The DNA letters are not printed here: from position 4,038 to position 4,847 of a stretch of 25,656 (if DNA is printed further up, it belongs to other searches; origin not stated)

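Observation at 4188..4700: Membrane-anchored bacterial protein with the architecture of an animal TIMP metalloprotease inhibitor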

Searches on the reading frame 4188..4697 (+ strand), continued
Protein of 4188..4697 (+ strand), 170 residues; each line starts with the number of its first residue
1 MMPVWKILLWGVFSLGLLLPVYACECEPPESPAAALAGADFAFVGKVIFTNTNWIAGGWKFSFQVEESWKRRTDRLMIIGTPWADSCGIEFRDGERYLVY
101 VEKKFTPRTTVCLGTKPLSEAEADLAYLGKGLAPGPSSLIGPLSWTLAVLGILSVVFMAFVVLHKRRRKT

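Call 48: list_cluster_members(proteins=[P0060, P0064, P0070, P0075, P0079, P0101, P0125, P0175, P0085, P0099])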
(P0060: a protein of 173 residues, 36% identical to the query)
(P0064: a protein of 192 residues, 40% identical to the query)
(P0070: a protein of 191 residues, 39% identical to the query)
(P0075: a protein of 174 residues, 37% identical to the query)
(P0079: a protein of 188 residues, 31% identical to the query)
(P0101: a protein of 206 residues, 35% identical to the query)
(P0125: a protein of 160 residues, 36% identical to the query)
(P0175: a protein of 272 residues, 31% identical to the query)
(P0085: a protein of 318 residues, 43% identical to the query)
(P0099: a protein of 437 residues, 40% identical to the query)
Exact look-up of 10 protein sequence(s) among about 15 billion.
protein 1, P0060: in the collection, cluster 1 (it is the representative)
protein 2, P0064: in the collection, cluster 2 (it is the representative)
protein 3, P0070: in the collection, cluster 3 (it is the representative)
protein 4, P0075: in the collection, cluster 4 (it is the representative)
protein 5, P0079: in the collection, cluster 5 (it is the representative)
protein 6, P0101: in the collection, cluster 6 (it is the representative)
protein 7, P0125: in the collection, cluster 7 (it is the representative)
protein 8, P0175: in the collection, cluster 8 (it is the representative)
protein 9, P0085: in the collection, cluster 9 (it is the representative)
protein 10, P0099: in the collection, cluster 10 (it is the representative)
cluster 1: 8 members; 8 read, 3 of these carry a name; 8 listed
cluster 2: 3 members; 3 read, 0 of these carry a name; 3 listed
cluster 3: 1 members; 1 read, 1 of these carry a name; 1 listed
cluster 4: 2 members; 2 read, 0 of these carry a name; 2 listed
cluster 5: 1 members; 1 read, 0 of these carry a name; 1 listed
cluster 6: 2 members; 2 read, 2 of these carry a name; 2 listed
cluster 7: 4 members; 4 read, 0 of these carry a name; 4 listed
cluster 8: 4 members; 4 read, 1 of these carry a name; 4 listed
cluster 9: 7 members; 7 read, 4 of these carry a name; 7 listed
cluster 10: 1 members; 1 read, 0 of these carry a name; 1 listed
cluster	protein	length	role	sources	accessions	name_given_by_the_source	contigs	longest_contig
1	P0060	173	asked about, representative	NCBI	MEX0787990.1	MAG: LPXTG cell wall anchor domain-containing protein [Anaerolineales bacterium]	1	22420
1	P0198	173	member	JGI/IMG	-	LPXTG-motif cell wall-anchored protein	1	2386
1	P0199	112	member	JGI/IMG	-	LPXTG-motif cell wall-anchored protein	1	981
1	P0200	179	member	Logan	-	-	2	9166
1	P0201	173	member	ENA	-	-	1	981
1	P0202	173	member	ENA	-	-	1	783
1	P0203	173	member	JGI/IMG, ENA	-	-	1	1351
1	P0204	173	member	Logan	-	-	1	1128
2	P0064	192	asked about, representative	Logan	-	-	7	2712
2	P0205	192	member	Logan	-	-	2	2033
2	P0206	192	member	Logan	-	-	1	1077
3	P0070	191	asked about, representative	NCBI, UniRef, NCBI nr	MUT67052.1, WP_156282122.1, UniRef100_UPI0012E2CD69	hypothetical protein [Paenibacillus sp. NEAU-GSW1] | hypothetical protein n=1 Tax=Paenibacillus sp. NEAU-GSW1 TaxID=2682486 RepID=UPI0012E2CD69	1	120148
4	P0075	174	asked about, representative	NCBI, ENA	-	-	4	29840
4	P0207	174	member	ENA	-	-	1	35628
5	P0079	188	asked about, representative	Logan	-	-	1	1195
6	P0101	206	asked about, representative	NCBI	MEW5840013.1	MAG: hypothetical protein AB1753_03330 [Thermoproteota archaeon]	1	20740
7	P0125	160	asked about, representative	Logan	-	-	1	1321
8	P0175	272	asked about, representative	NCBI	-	-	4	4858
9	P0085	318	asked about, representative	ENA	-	-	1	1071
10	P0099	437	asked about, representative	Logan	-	-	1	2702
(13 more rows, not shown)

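Call 57: find_related_loci(query=A2, collection=metagenome_contigs, flank=6000)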
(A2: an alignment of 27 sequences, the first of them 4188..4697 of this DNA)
Query A2 (170 aa) in metagenome_contigs; peptide patterns used: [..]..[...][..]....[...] (x = any residue, [..] = any of these).
18 stretches matched a pattern; 3 encode a relative of the query (tblastn E <= 1e-3); 3 distinct loci.
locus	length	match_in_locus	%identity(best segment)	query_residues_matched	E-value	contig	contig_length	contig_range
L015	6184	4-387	50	39-166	1e-43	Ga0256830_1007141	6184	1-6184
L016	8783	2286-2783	44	3-168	1e-41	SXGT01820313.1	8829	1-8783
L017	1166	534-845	48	17-120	1e-33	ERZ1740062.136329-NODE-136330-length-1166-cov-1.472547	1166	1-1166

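Call 60: search_protein_families(library=ncbifam, alignment_id=A1, max_evalue=0.01)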
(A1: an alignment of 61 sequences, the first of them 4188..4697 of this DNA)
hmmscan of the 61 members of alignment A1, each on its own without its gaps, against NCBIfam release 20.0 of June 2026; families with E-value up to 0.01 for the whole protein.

A. member 1, window:4188-4697:+ (170 aa): 0 families

B. families by the number of members that match (of 61 scanned): 6 families
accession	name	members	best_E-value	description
NF058582.1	Microco_LAVTG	1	6.4e-06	LAVTG motif-containing sortase-dependent surface protein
NF041305.1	SecF_Halo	1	0.00062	protein translocase subunit SecF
NF006355.0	PRK08578.1-3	1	0.002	preprotein translocase subunit SecF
NF000067.2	SMR_qac_FL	1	0.0067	quaternary ammonium compound efflux SMR transporter QacL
TIGR01167.1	LPXTG_anchor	1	0.0071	LPXTG cell wall anchor domain-containing protein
NF058583.1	LAXTG_small_WW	1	0.0078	LAXTG motif-containing small protein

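Call 61: search_protein_families(library=phrogs, proteins=[window:4188-4697:+, P0166, P0060, P0101], max_evalue=0.01)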
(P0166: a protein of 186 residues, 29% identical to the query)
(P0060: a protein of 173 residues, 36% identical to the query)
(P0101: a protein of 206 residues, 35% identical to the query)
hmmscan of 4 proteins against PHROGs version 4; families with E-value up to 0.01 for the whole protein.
window:4188-4697:+ (170 aa): 0 families

P0166 (186 aa): 0 families

P0060 (173 aa): 0 families

P0101 (206 aa): 0 families

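Call 62: search_dna_similar(query=window:4188-4697:+, collection=plasmids, mode=protein, max_evalue=0.001, max_rows=20)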
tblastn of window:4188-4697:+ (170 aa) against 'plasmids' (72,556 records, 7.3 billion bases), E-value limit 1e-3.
Records with a match: 1; places in all: 1; records where one place covers at least 80% of the query: 1.
Best place of each record, by identity: <60% 1.
By first word of the organism name: Bacillus 1.
By predicted mobility (MOB-suite, as given by PLSDB): non-mobilizable 1.
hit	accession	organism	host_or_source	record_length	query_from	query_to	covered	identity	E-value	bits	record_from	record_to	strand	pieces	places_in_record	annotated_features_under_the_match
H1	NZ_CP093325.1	Bacillus sp. N5-665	whole organism,peat soil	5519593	22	163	84%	30.7%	2e-5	50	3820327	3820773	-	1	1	none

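Call 63: search_dna_similar(query=P0166, collection=phages, mode=protein, max_evalue=0.001, max_rows=20)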
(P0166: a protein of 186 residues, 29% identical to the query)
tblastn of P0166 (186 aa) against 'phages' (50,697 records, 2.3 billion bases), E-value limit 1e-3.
No match.

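Call 64: get_annotated_region(hit=H1, flank=7000)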
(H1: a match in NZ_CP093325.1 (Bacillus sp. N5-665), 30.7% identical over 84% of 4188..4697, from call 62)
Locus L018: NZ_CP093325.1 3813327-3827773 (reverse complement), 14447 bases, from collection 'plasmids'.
description: Bacillus sp. N5-665 strain N5/665 plasmid p1, complete sequence
organism: Bacillus sp. N5-665 (NCBI taxid 2925318)
taxonomy: Bacteria; Bacillota; Bacilli; Bacillales; Bacillaceae; Bacillus; Bacillus sp. N5-665
host: -; source: whole organism,peat soil; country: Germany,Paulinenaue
typing (MOB-suite, as given by PLSDB): non-mobilizable
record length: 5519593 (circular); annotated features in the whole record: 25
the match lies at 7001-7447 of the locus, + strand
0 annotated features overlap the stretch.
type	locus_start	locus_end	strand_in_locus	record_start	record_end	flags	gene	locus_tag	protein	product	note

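Call 65: find_encoding_contigs(protein=P0070, flank=5000, max_places=1)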
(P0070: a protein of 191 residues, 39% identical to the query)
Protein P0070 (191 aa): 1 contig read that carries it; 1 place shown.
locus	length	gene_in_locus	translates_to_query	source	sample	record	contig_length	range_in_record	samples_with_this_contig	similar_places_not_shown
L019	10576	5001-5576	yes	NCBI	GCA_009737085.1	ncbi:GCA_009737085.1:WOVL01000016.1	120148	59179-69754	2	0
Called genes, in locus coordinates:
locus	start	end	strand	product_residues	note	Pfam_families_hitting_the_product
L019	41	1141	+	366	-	PF02898:NO_synthase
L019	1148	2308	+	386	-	PF13039:DUF3900, PF13037:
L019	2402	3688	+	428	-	PF01595:CNNM, PF00571:CBS (weak), PF03471:CorC_HlyC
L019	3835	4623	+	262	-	PF02673:BacA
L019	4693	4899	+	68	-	-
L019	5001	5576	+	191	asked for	-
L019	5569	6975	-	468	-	-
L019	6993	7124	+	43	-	-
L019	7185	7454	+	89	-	-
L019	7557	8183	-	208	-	PF09335:VTT_dom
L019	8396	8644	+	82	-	-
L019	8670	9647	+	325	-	PF00144:Beta-lactamase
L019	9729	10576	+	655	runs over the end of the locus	PF07833:Cu_amine_oxidN1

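Call 66: find_encoding_contigs(protein=P0101, flank=5000, max_places=1)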
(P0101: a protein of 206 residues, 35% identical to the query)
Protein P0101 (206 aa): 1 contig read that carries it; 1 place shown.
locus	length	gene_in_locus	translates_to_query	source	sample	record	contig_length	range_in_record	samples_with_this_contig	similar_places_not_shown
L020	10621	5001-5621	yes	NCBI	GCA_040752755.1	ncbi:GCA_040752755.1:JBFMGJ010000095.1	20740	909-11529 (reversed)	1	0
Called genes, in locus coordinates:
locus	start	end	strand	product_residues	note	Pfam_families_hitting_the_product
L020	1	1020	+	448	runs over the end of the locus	PF05201:GlutR_N, PF01488:Shikimate_DH, PF00745:GlutR_dimer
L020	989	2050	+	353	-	PF00490:ALAD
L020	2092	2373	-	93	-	-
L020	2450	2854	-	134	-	-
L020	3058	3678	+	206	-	-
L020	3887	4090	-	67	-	-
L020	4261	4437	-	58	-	-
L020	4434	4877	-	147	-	-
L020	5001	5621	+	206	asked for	-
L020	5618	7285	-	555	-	-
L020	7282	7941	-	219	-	-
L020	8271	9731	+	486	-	PF17803:Cadherin_4, PF17892:Cadherin_5, PF17963:Big_9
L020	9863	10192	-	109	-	-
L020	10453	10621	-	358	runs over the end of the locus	?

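Call 67: find_encoding_contigs(protein=P0060, flank=5000, max_places=1)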
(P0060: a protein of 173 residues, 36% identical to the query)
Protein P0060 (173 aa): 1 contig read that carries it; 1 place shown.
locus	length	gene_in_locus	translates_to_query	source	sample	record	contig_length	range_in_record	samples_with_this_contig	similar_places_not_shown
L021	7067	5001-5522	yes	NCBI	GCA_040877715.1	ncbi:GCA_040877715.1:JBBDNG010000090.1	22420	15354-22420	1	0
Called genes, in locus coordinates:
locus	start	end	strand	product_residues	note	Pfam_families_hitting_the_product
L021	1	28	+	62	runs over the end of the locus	-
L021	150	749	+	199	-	-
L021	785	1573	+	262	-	PF00106:adh_short, PF08659:KR, PF13561:adh_short_C2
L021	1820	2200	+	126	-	-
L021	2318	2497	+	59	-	-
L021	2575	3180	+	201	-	-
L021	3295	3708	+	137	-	-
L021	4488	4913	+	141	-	-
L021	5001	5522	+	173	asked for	-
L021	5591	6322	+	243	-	PF00990:GGDEF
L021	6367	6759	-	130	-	PF09723:Zn_ribbon_8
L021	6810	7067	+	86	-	PF00625:Guanylate_kin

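Call 80: fold_search(model_id=the predicted structure, library=viral)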
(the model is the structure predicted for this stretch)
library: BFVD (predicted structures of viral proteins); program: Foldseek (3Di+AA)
matches with E <= 10: 583; with E <= 0.001: 0
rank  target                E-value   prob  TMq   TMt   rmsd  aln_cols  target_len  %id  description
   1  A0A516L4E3            1.7e-02  0.95  0.30  0.27  14.4       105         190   18  (no name in the UniProt tables at hand)
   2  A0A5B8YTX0            1.9e-02  1.00  0.35  0.12   3.8        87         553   11  LEF-3 [Chrysodeixis includens nucleopolyhedrovirus]
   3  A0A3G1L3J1            3.3e-02  0.66  0.25  0.23  15.4       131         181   13  Uncharacterized protein [Synechococcus phage S-CBWM1]
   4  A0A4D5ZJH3            3.5e-02  0.87  0.31  0.21  12.1       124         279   10  (no name in the UniProt tables at hand)
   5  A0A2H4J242            3.5e-02  0.77  0.28  0.20  16.3       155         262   15  S1 motif domain-containing protein [uncultured Caudovirales phage]
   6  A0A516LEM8            3.7e-02  0.80  0.27  0.25   9.3       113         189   11  (no name in the UniProt tables at hand)
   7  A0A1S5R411            4.0e-02  0.69  0.25  0.23  15.3       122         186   15  Uncharacterized protein [Pseudomonas phage pf16]
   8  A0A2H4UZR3            5.0e-02  0.96  0.31  0.16   9.4       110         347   12  LEF-3 [Operophtera brumata nucleopolyhedrovirus]
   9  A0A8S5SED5            5.0e-02  0.85  0.27  0.16   9.2       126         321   10  CcmE [Myoviridae sp. ct8mY9]
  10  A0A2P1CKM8            5.6e-02  0.51  0.29  0.17  16.4       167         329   12  Uncharacterized protein [Pantoea phage vB_PagS_Vid5]
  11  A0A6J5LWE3            6.3e-02  0.85  0.26  0.22   9.0        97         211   11  Uncharacterized protein [uncultured Caudovirales phage]
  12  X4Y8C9                6.7e-02  0.72  0.25  0.35  11.6       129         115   14  Uncharacterized protein [Lactococcus phage P162]
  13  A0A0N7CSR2            7.1e-02  0.96  0.30  0.14   4.5        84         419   11  LEF-3 [Buzura suppressaria nuclear polyhedrosis virus]
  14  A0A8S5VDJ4            7.1e-02  0.75  0.24  0.34  13.3        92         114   15  Outer membrane protein assembly factor [Siphoviridae sp. ctGa111]
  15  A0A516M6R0            7.1e-02  0.44  0.21  0.24   9.4        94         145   19  (no name in the UniProt tables at hand)
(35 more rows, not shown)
